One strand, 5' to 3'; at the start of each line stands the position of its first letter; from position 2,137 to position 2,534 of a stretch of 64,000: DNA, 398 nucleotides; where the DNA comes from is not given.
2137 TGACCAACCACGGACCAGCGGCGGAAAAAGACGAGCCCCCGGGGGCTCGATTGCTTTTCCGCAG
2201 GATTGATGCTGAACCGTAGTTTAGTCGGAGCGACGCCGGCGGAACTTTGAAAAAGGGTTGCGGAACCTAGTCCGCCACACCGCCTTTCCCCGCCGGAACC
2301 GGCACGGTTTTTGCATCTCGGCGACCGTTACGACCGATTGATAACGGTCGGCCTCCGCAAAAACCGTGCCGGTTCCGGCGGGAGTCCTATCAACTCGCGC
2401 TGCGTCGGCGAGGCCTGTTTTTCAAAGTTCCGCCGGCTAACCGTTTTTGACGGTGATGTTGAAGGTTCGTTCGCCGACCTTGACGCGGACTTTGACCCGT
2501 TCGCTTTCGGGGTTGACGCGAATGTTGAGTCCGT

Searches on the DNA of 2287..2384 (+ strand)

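Call 66: build_rna_model(alignment_id=A2)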
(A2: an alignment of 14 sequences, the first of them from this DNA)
Model R1 built from alignment A2 (14 sequences, 99 columns); structure: RNAalifold consensus.
model positions 97; base pairs 25; branch points 0; effective number of sequences 1.88; information 0.59 bits per position. Calibrated on 0.2 Mb of random sequence (short: E-values are rough).
structure used (alignment columns):
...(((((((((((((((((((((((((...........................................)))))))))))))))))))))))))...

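Call 67: search_with_rna_model(model_id=R1, sources=[window, L001, L002, L004, L005, L006, L007, L008, L010, L011, L012, L013, L014], max_evalue=10)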
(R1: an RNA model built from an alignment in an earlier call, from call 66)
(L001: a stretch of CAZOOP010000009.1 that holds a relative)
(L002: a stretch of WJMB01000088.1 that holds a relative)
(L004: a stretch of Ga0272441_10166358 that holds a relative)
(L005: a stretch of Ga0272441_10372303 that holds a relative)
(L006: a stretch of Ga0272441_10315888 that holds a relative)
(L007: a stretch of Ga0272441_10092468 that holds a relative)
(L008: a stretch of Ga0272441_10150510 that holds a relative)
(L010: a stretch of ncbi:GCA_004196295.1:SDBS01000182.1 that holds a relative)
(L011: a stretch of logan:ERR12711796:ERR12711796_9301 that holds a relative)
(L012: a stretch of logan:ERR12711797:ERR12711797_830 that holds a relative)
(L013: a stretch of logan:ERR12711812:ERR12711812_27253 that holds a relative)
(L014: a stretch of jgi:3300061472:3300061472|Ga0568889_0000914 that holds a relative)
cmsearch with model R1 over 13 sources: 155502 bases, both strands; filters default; matches with E-value up to 10: 42.
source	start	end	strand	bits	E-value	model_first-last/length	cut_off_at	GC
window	41424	41520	+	107.5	3.9e-21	1-97/97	no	0.65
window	6862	6958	-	104.5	1.8e-20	1-97/97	no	0.66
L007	399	494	-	104.1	2.2e-20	1-97/97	no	0.65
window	39581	39677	-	102.6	4.7e-20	1-97/97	no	0.63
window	2287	2384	+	101.2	9.6e-20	1-97/97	no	0.64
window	35069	35164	-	97.2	7e-19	1-97/97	no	0.73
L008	1837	1932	+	95.4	1.8e-18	1-97/97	no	0.67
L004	1232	1327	-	93.5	4.8e-18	1-97/97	no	0.6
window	28233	28328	-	93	5.9e-18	1-97/97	no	0.74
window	15413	15509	+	91.3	1.4e-17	1-97/97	no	0.68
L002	5976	6072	-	89.9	2.9e-17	1-97/97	no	0.6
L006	141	237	+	85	3.5e-16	1-97/97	no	0.58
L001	149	244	+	84.9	3.7e-16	1-97/97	no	0.59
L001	6944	7042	-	83.2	8.7e-16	1-97/97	no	0.66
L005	521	615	+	79.4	6.1e-15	1-97/97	no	0.62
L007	399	494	+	70.5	5.5e-13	1-97/97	no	0.65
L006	141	237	-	69.9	7.3e-13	1-97/97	no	0.58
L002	5976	6072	+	69.2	1e-12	1-97/97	no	0.6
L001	149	244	-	67.7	2.2e-12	1-97/97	no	0.59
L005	521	615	-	65.3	7.6e-12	1-97/97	no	0.62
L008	1837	1932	-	64.4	1.2e-11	1-97/97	no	0.67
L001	6944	7042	+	62.9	2.5e-11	1-97/97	no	0.66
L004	1232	1327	+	58.6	2.2e-10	1-97/97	no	0.6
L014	1722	1819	+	33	9.7e-05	1-97/97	no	0.59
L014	1722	1819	-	31.8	0.00018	1-97/97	no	0.59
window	4488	4557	+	22.3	0.022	10-88/97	no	0.6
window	4488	4557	-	21.9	0.027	10-88/97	no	0.6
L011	1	30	-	20.3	0.063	1-30/97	3'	0.7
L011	1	30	+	19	0.12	68-97/97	5'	0.7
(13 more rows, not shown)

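Call 75: search_with_rna_model(model_id=R1, sources=[L015, L016, L017], max_evalue=10)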
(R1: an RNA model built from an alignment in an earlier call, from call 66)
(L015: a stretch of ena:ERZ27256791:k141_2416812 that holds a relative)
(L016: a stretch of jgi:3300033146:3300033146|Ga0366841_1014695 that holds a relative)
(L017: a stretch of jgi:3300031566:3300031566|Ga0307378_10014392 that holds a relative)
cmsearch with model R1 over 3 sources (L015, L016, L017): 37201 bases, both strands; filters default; matches with E-value up to 10: 4.
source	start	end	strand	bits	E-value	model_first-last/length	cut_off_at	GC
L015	889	1013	-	23.5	0.0029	1-97/97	no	0.65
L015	889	1010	+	22.8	0.0041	1-97/97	no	0.65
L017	1682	1791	+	21.2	0.0094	9-89/97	no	0.57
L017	1674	1799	-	19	0.029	1-97/97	no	0.59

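Call 85: search_with_rna_model(model_id=R1, sources=[L018], max_evalue=1)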
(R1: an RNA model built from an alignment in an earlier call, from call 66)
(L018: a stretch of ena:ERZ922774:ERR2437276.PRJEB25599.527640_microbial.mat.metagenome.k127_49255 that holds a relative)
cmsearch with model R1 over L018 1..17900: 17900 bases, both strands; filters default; matches with E-value up to 1: 4.
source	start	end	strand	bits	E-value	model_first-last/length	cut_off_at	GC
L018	15517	15612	+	101.8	8.1e-21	1-97/97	no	0.69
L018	17516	17613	-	88.1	8.3e-18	1-97/97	no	0.64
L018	15517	15612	-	68.7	1.5e-13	1-97/97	no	0.69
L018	17516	17613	+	65.5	7.9e-13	1-97/97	no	0.64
